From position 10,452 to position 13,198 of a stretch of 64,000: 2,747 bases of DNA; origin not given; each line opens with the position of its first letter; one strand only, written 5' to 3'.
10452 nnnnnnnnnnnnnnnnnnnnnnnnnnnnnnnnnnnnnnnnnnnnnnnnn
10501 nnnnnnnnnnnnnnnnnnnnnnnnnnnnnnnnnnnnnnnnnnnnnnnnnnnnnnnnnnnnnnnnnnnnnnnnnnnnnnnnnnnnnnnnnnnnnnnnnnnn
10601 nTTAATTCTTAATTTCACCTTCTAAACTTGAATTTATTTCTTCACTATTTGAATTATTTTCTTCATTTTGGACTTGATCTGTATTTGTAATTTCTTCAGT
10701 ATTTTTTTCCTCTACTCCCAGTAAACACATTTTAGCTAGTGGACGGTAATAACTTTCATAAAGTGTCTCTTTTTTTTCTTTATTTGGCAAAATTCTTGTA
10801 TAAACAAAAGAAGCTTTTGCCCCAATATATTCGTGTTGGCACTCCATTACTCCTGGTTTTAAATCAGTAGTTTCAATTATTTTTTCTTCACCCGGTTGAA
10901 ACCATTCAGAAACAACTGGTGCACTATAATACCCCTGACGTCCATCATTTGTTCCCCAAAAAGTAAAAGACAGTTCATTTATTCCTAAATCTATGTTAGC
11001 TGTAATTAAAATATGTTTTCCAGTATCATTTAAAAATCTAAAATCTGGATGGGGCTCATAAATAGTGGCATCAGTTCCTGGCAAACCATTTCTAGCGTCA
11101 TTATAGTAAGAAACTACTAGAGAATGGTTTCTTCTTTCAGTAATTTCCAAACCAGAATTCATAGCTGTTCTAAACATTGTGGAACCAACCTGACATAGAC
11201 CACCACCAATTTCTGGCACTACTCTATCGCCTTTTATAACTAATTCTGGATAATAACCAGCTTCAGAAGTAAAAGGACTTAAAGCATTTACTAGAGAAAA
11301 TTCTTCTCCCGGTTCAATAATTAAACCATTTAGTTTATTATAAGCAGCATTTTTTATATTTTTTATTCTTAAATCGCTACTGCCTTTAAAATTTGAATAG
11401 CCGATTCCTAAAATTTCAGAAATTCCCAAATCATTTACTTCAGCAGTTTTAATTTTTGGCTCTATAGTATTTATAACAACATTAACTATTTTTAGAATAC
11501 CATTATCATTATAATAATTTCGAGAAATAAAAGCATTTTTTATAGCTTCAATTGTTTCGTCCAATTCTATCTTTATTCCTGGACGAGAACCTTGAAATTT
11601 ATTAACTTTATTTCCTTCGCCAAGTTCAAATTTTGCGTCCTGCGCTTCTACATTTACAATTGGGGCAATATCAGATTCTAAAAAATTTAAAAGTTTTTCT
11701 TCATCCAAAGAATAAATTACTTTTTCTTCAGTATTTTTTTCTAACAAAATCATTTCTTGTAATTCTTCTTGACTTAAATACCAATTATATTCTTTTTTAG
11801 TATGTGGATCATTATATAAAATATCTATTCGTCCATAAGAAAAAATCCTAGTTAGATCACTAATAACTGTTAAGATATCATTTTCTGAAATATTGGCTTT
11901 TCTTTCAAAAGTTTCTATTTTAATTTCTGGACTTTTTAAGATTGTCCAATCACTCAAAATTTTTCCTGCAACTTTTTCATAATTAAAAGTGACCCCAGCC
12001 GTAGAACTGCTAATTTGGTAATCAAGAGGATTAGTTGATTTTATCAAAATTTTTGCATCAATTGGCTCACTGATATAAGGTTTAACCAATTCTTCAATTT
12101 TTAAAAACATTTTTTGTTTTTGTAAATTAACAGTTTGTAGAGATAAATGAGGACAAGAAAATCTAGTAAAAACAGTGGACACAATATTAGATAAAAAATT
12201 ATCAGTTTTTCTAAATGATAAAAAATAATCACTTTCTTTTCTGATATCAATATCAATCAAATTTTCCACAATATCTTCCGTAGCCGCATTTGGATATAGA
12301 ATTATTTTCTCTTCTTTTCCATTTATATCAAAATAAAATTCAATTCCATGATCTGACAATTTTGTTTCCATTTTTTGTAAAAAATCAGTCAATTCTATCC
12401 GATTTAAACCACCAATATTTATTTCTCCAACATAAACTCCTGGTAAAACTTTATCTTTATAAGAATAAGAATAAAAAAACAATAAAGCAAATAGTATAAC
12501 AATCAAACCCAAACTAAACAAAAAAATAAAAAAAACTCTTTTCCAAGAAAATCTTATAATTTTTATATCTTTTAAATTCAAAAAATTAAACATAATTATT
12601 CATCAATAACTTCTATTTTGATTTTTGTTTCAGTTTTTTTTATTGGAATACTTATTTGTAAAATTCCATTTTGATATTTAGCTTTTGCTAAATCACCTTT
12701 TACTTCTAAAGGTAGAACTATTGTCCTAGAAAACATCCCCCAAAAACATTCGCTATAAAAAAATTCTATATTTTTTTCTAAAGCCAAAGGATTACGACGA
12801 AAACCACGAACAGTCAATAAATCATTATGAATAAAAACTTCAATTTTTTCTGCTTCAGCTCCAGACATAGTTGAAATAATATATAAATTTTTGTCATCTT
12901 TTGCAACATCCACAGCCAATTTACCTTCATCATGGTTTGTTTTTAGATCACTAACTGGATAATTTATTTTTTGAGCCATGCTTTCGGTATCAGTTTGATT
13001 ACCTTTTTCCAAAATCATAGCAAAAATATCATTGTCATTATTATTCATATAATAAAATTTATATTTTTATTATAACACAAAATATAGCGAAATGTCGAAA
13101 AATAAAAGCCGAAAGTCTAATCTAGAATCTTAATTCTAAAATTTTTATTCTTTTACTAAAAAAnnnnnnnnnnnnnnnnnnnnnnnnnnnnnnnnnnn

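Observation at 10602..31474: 17-kb giant surface-protein gene followed by a co-directional PrsA-like foldase / Hsp20 / VanW module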

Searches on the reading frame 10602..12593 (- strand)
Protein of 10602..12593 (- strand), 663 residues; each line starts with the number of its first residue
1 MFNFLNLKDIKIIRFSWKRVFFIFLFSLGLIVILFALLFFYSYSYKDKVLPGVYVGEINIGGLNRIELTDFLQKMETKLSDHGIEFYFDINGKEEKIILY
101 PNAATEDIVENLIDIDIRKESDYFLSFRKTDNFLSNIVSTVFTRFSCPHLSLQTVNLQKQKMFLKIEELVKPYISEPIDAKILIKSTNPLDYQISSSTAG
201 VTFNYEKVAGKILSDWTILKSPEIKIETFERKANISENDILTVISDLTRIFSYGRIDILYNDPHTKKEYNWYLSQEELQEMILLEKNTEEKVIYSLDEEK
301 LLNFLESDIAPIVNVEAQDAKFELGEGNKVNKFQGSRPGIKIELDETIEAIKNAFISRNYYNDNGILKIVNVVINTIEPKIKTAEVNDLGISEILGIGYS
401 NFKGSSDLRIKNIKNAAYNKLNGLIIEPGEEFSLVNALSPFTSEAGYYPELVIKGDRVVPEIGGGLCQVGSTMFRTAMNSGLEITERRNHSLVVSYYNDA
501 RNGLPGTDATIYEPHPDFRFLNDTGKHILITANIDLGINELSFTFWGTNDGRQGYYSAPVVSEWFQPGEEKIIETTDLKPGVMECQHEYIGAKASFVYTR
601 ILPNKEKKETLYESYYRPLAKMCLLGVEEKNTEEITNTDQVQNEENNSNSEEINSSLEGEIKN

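Call 4: search_protein_families(library=pfam, proteins=[window:10602-12593:-], max_evalue=0.01)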
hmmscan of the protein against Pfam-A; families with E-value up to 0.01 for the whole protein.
window:10602-12593:- (663 aa): 2 families
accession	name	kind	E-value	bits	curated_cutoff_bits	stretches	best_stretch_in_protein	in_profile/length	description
PF04294.18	VanW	-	8.6e-36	122.7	27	1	409-535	2-121/130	VanW like protein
PF12229.13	PG_binding_4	-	6.4e-11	42.9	22.1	1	277-355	33-108/117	Putative peptidoglycan binding domain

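Call 43: search_protein_families(library=ncbifam, proteins=[window:10602-12593:-], max_evalue=0.01)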
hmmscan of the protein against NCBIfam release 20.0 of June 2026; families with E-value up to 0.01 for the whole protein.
window:10602-12593:- (663 aa): 3 families
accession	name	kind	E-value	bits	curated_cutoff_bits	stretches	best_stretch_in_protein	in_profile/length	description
NF033128.2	vanW-gen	equivalog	2.1e-17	63.6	365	1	409-535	70-194/271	glycopeptide resistance accessory protein VanW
NF033123.1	vanW-G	exception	7.7e-12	45.5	600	1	409-533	70-192/273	glycopeptide resistance accessory protein VanW-G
NF033122.1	vanW-B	exception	5.3e-11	42.3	610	1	409-530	71-190/275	glycopeptide resistance accessory protein VanW-B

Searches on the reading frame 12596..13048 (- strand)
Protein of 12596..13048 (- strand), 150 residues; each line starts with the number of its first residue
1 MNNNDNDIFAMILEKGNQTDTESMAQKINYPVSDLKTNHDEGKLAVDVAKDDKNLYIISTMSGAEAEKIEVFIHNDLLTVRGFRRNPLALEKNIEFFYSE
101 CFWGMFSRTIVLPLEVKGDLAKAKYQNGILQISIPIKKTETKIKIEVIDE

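Call 4: search_protein_families(library=pfam, proteins=[window:12596-13048:-], max_evalue=0.01)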
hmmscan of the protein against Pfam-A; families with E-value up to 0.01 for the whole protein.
window:12596-13048:- (150 aa): 2 families
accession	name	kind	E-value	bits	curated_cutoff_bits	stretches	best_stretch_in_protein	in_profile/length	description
PF00011.27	HSP20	-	7.4e-13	48.9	20.8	1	50-147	4-101/102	Hsp20/alpha crystallin family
PF17886.7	ArsA_HSP20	-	0.00041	20.3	22.5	1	61-133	10-62/63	HSP20-like domain found in ArsA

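Call 43: search_protein_families(library=ncbifam, proteins=[window:12596-13048:-], max_evalue=0.01)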
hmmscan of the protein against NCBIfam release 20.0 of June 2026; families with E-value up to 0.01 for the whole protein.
window:12596-13048:- (150 aa): 4 families
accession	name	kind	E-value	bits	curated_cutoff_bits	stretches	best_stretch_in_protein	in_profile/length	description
NF041799.1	Hsp14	equivalog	1.6e-17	63.5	100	1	44-146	19-118/118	archaeal heat shock protein Hsp14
NF041800.1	Hsp20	equivalog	6e-14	52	140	1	36-146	66-160/162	archaeal heat shock protein Hsp20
NF042420.1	Hsp18_Clos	equivalog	2e-09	37.6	195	1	37-145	36-144/147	heat shock protein Hsp18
NF008618.0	PRK11597.1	equivalog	7.7e-05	22.6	207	1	47-135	36-120/142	small heat shock chaperone IbpB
